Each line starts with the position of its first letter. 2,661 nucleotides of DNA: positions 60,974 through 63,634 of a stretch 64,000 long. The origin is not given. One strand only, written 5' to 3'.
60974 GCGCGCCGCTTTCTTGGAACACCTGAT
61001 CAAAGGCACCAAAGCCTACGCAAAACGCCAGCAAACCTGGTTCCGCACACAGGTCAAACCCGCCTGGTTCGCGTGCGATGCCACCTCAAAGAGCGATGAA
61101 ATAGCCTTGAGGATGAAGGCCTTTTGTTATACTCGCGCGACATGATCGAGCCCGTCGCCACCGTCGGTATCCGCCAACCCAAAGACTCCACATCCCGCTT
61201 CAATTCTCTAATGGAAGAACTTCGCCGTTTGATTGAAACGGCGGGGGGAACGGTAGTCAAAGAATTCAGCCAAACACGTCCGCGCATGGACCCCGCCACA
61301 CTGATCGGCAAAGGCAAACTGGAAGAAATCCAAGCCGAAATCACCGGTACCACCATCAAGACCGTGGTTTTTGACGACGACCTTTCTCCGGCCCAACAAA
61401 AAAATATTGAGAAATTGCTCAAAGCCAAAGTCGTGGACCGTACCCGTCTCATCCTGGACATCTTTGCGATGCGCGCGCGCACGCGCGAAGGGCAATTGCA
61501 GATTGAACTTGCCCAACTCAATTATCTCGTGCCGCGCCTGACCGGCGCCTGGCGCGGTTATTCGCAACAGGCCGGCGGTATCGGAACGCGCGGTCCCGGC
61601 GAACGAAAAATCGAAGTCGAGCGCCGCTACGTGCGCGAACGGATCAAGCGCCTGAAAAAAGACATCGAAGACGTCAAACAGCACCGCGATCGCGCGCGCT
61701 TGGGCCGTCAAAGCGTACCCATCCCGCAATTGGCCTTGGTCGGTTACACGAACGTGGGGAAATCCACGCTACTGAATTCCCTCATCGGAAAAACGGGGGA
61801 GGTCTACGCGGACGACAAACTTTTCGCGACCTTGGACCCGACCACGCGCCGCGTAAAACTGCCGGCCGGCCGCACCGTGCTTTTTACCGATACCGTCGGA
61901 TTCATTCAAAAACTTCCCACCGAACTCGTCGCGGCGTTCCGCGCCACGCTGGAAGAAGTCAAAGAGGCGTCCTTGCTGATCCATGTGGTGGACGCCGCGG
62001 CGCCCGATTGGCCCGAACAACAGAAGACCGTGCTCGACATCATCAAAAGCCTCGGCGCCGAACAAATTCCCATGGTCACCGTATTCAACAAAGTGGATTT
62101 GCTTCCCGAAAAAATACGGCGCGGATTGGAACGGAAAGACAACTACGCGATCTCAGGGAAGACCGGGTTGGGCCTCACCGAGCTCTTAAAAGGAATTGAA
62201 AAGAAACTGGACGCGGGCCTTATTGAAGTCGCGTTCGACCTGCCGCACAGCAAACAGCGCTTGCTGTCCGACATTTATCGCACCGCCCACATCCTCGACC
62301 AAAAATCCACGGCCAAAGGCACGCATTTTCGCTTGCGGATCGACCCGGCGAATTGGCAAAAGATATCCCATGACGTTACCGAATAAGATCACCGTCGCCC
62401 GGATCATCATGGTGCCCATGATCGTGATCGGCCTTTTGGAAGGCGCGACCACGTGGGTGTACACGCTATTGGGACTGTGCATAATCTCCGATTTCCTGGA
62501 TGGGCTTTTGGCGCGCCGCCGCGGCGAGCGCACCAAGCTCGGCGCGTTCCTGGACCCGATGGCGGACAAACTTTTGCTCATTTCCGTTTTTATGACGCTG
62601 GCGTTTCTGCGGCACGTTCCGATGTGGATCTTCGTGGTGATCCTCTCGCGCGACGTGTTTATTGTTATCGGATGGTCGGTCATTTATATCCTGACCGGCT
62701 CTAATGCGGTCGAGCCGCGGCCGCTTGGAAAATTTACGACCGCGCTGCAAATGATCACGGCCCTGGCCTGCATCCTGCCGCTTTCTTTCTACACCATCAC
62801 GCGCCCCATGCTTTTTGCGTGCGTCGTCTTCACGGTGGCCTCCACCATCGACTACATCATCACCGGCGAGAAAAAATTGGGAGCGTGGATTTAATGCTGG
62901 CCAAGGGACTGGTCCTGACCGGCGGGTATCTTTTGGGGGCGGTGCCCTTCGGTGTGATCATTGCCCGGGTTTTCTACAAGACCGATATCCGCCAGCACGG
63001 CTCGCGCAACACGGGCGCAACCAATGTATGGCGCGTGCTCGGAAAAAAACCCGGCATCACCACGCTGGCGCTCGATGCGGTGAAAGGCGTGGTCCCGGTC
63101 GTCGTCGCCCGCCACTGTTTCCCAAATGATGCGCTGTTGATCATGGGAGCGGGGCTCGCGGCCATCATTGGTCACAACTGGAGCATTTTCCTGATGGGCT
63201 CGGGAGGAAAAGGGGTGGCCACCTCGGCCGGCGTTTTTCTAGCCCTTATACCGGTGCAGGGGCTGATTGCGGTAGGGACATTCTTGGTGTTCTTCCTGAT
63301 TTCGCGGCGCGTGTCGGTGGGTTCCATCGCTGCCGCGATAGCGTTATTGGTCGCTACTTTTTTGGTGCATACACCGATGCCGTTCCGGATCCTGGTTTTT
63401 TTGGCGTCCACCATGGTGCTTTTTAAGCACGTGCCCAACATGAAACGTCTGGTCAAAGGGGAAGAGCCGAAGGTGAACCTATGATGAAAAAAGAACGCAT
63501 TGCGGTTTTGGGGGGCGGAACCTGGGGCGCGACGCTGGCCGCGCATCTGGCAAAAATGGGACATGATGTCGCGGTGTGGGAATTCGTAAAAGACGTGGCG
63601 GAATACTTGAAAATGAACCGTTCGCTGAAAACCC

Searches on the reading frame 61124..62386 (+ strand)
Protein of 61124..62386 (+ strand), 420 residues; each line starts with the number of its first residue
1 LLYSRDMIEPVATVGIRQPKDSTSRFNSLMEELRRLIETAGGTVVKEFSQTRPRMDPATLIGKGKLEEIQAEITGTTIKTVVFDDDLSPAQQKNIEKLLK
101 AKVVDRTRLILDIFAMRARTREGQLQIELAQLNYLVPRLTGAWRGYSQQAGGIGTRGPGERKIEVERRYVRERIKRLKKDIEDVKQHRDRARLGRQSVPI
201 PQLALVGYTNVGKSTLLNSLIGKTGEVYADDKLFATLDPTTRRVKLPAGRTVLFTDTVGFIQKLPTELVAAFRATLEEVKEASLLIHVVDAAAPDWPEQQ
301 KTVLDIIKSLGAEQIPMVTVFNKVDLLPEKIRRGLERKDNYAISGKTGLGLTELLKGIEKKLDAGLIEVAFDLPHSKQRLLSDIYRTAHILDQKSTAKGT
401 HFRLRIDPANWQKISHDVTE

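Call 19: search_protein_families(library=pfam, proteins=[window:61124-62386:+], max_evalue=0.001)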
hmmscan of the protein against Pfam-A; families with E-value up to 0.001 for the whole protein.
window:61124-62386:+ (420 aa): 10 families
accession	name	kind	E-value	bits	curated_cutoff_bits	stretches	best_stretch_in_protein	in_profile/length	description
PF13167.11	GTP-bdg_N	-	7.7e-33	113.4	25.4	1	29-115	3-89/89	GTP-binding GTPase N-terminal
PF16360.10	GTP-bdg_M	-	5.7e-29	100.9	29.5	1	117-195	1-79/79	GTP-binding GTPase Middle Region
PF01926.29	MMR_HSR1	-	5e-23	81.8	21.9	1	203-323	2-113/113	50S ribosome-binding GTPase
PF19275.4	HflX_C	-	8.6e-06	26.2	26.4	1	334-400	6-72/102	HflX C-terminal domain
PF00009.33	GTP_EFTU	-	5.2e-05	23.3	26.5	0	282-332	93-140/188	Elongation factor Tu GTP binding domain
PF03193.22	RsgA_GTPase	-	7.8e-05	23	30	0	202-232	108-142/174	RsgA GTPase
PF00005.33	ABC_tran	-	8.6e-05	23.6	25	0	203-236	14-51/137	ABC transporter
PF02421.24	FeoB_N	-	0.00027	20.9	27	1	203-327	3-118/156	Ferrous iron transport protein B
PF16897.10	MMR_HSR1_Xtn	-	0.00038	20.9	35.2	1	305-363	47-105/106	C-terminal region of MMR_HSR1 domain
PF13401.12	AAA_22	-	0.0008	20.2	27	0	203-250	8-45/130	AAA domain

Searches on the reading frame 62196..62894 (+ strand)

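Call 19: search_protein_families(library=pfam, proteins=[window:62196-62894:+], max_evalue=0.001)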
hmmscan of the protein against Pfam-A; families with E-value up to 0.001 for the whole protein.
window:62196-62894:+ (232 aa): 1 family
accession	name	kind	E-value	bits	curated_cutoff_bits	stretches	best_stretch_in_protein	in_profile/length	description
PF01066.26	CDP-OH_P_transf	-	5.5e-31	108.4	22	1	59-214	1-151/152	CDP-alcohol phosphatidyltransferase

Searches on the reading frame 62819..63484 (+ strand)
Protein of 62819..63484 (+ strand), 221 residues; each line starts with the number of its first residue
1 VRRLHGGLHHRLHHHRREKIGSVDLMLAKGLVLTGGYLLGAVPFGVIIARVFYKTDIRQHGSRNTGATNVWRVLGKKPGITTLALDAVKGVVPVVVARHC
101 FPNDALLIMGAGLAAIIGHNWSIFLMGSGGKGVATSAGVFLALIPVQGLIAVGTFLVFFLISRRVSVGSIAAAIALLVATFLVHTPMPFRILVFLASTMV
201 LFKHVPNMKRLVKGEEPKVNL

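Call 19: search_protein_families(library=pfam, proteins=[window:62819-63484:+], max_evalue=0.001)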
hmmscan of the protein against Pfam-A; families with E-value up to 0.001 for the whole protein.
window:62819-63484:+ (221 aa): 1 family
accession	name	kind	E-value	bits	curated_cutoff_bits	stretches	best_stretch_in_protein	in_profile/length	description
PF02660.20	G3P_acyltransf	-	6.9e-53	179.5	24.1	1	36-211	2-164/164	Glycerol-3-phosphate acyltransferase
